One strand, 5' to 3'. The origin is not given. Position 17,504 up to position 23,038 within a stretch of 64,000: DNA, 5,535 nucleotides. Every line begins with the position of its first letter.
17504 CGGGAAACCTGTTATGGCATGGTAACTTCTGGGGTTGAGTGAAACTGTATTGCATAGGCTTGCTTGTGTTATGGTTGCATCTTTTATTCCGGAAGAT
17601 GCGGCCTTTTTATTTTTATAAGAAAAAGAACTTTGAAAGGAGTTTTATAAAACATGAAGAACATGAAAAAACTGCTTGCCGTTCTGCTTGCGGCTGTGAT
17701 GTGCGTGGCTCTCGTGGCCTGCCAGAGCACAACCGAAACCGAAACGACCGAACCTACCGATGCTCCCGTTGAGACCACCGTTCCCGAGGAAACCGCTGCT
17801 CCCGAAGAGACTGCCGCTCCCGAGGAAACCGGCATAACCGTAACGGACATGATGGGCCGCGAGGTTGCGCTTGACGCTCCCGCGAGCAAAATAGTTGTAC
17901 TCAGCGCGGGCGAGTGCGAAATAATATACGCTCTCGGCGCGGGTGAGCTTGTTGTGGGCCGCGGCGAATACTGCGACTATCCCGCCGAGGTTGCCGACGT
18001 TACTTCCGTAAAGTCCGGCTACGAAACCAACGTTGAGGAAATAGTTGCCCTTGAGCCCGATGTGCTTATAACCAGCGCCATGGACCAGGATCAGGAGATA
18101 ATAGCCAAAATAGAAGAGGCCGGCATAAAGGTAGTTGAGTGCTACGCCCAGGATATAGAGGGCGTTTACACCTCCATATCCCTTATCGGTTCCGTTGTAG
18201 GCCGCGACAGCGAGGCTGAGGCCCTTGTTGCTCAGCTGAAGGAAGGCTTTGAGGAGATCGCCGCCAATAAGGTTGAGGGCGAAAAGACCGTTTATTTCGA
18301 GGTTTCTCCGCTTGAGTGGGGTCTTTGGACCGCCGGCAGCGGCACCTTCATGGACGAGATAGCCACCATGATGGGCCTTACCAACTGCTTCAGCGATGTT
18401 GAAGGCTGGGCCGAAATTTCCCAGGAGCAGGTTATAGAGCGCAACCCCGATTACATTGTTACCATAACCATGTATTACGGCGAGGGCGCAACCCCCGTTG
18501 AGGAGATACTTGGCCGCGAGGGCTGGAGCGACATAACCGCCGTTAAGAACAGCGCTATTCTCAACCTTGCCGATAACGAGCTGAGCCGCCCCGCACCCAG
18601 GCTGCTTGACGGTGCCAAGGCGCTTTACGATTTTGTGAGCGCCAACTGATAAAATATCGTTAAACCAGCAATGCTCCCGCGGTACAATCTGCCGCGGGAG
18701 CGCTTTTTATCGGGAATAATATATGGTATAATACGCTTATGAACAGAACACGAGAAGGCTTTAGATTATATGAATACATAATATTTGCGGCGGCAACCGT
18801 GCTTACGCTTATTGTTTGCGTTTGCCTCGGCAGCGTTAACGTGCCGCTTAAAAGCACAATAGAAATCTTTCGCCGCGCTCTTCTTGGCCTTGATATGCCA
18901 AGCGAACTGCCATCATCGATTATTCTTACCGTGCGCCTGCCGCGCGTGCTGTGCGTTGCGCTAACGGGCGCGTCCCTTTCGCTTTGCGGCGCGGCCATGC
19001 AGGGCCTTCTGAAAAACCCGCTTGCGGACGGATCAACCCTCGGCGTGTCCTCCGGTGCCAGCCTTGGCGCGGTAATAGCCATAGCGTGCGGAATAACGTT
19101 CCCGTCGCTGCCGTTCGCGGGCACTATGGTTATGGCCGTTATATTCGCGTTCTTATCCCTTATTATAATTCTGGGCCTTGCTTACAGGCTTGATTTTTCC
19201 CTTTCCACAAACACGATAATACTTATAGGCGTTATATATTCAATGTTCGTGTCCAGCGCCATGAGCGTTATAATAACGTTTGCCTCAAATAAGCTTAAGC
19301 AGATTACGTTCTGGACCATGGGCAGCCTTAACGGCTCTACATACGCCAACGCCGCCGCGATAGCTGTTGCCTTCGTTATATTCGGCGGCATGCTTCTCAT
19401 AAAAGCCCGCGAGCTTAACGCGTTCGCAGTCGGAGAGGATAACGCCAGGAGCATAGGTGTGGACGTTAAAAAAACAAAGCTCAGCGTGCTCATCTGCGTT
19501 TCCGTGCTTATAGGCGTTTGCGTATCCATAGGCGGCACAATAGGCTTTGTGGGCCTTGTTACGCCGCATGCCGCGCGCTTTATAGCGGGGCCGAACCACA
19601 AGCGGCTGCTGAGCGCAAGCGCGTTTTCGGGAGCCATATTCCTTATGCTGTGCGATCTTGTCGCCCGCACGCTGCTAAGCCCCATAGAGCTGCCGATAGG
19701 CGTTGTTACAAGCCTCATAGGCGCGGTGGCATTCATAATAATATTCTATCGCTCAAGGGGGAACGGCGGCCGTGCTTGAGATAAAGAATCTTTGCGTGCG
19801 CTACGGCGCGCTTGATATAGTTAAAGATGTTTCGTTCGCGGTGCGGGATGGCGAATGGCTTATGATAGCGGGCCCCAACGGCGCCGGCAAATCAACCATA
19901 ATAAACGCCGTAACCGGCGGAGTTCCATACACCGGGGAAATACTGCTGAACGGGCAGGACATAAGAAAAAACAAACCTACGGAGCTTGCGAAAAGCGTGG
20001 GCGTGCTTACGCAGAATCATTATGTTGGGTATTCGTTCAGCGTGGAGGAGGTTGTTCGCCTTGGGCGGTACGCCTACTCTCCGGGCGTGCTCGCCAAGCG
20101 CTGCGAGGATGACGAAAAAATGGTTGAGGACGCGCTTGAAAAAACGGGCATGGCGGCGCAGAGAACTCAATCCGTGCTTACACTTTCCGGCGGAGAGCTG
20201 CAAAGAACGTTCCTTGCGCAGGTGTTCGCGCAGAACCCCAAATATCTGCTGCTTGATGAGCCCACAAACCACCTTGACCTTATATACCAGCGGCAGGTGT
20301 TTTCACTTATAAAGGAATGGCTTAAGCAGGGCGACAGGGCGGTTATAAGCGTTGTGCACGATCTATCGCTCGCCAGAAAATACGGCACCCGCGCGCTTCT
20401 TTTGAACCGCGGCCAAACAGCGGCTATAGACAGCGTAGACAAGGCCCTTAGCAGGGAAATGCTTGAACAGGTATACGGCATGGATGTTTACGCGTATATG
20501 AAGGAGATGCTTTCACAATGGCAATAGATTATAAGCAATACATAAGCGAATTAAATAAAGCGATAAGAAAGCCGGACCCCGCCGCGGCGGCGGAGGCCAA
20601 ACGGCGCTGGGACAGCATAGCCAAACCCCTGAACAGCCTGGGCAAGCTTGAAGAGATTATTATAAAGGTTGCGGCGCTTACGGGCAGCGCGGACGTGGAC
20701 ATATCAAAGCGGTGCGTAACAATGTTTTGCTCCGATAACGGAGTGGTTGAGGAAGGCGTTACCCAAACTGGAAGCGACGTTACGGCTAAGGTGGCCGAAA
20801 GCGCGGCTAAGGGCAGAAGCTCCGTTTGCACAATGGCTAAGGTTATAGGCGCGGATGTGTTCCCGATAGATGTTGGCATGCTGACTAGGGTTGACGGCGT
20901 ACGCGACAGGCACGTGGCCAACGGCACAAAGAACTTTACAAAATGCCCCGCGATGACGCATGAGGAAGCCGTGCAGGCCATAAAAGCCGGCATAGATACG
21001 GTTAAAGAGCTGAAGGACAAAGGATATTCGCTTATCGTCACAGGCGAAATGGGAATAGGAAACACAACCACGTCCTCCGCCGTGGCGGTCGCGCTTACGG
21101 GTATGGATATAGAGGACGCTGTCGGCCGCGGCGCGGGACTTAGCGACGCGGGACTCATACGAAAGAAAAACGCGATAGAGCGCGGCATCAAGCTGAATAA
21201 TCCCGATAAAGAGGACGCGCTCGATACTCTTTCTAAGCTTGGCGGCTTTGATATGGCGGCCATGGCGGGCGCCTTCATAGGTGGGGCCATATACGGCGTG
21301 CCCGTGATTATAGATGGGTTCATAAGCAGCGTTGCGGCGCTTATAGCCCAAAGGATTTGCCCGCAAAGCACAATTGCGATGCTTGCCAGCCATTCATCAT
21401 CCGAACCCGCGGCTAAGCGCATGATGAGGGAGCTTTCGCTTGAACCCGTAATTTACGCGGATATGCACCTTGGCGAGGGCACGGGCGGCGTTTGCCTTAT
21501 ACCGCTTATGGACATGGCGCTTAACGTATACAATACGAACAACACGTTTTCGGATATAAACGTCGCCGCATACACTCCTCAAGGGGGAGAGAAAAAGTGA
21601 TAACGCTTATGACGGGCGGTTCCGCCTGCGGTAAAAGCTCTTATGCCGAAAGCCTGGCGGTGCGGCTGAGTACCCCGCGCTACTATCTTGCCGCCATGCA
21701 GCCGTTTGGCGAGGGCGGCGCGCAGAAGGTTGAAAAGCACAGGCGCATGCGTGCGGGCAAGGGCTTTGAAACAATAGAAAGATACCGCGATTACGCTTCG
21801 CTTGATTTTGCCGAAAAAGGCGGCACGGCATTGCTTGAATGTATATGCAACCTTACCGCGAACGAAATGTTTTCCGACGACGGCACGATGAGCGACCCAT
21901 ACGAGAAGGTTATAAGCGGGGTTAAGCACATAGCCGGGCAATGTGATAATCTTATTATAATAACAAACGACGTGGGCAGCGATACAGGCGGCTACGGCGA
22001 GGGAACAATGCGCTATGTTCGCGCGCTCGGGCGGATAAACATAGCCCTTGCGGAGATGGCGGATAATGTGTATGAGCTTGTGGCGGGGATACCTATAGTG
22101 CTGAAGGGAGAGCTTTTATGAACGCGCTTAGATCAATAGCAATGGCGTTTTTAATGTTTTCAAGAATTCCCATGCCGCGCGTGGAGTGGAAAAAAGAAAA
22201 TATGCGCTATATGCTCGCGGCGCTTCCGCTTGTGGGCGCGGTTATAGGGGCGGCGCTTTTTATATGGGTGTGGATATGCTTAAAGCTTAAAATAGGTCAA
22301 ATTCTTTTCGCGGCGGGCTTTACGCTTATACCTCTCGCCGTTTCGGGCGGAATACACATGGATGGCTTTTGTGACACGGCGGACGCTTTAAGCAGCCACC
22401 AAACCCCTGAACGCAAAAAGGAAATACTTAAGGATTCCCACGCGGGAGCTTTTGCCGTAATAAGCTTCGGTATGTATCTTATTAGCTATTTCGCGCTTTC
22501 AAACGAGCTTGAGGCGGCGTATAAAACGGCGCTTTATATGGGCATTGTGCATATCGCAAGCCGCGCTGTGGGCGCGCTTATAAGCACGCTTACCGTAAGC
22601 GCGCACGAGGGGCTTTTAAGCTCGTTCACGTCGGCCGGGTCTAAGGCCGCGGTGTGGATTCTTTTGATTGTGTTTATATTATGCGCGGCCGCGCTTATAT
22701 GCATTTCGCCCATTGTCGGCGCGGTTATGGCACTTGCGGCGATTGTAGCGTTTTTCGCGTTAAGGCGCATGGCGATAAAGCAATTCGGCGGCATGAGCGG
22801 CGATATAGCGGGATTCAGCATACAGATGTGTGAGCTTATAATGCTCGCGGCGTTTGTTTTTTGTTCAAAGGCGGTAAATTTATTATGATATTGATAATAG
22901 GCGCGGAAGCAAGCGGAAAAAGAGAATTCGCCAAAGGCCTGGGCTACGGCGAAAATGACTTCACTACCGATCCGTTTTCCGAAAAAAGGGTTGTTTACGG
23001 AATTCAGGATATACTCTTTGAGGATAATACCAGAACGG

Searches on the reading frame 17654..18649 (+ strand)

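Call 67: search_protein_families(library=pfam, proteins=[window:17654-18649:+], max_evalue=0.00001)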
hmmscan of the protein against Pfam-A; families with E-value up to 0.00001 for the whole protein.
window:17654-18649:+ (331 aa): 1 family
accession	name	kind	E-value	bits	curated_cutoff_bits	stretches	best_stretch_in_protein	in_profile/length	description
PF01497.23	Peripla_BP_2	-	3.8e-33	115.3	27.5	1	80-302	1-228/235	Periplasmic binding protein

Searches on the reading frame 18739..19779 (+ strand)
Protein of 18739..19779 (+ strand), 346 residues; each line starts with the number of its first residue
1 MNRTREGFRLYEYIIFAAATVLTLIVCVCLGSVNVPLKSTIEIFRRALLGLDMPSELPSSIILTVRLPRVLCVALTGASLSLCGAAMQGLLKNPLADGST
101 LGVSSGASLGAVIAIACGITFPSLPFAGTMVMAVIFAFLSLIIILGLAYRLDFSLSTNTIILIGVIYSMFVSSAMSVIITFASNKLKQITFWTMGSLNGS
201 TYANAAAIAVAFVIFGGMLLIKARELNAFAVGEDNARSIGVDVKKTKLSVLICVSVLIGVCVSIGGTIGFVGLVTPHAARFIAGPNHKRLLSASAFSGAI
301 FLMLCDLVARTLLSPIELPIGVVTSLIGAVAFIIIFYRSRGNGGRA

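Call 67: search_protein_families(library=pfam, proteins=[window:18739-19779:+], max_evalue=0.00001)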
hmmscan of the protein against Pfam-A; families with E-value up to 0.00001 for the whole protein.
window:18739-19779:+ (346 aa): 1 family
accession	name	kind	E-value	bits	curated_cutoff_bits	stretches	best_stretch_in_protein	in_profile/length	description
PF01032.23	FecCD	-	2.6e-87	293.2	26.5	1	20-338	2-311/311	FecCD transport family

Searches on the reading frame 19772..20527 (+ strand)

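Call 67: search_protein_families(library=pfam, proteins=[window:19772-20527:+], max_evalue=0.00001)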
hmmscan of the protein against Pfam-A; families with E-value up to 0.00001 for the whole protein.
window:19772-20527:+ (251 aa): 3 families
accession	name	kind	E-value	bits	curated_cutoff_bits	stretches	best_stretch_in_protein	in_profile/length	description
PF00005.33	ABC_tran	-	2.4e-31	109.6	25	1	17-166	1-137/137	ABC transporter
PF02463.25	SMC_N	-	3e-08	33.8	40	0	56-196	110-199/220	RecF/RecN/SMC N terminal domain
PF13304.12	AAA_21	-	3.1e-06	27.9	27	0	31-47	3-19/304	AAA domain, putative AbiEii toxin, Type IV TA system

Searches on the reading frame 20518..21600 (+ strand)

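Call 67: search_protein_families(library=pfam, proteins=[window:20518-21600:+], max_evalue=0.00001)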
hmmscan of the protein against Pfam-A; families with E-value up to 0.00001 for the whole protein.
window:20518-21600:+ (360 aa): 1 family
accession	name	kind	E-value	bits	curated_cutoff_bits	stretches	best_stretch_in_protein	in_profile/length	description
PF02277.22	DBI_PRT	-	1.8e-120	402.6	22.6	1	16-349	1-329/329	Phosphoribosyltransferase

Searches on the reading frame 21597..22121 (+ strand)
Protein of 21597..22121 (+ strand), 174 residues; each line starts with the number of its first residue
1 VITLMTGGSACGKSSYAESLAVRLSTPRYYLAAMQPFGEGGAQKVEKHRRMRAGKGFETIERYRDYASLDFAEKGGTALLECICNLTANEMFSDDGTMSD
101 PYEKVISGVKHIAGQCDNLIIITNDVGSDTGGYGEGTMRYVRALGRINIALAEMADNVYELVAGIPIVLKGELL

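Call 67: search_protein_families(library=pfam, proteins=[window:21597-22121:+], max_evalue=0.00001)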
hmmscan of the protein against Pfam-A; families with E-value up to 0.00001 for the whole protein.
window:21597-22121:+ (174 aa): 1 family
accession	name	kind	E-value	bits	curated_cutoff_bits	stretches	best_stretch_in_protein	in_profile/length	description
PF02283.22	CobU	-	2.3e-30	105.8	27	1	3-168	1-167/168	Cobinamide kinase / cobinamide phosphate guanyltransferase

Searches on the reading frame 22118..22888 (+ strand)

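Call 67: search_protein_families(library=pfam, proteins=[window:22118-22888:+], max_evalue=0.00001)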
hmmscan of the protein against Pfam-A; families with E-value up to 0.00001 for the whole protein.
window:22118-22888:+ (256 aa): 1 family
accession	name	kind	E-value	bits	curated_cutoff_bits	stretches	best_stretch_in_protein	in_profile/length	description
PF02654.20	CobS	-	1e-45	156.9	23.2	1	10-243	1-206/207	Cobalamin-5-phosphate synthase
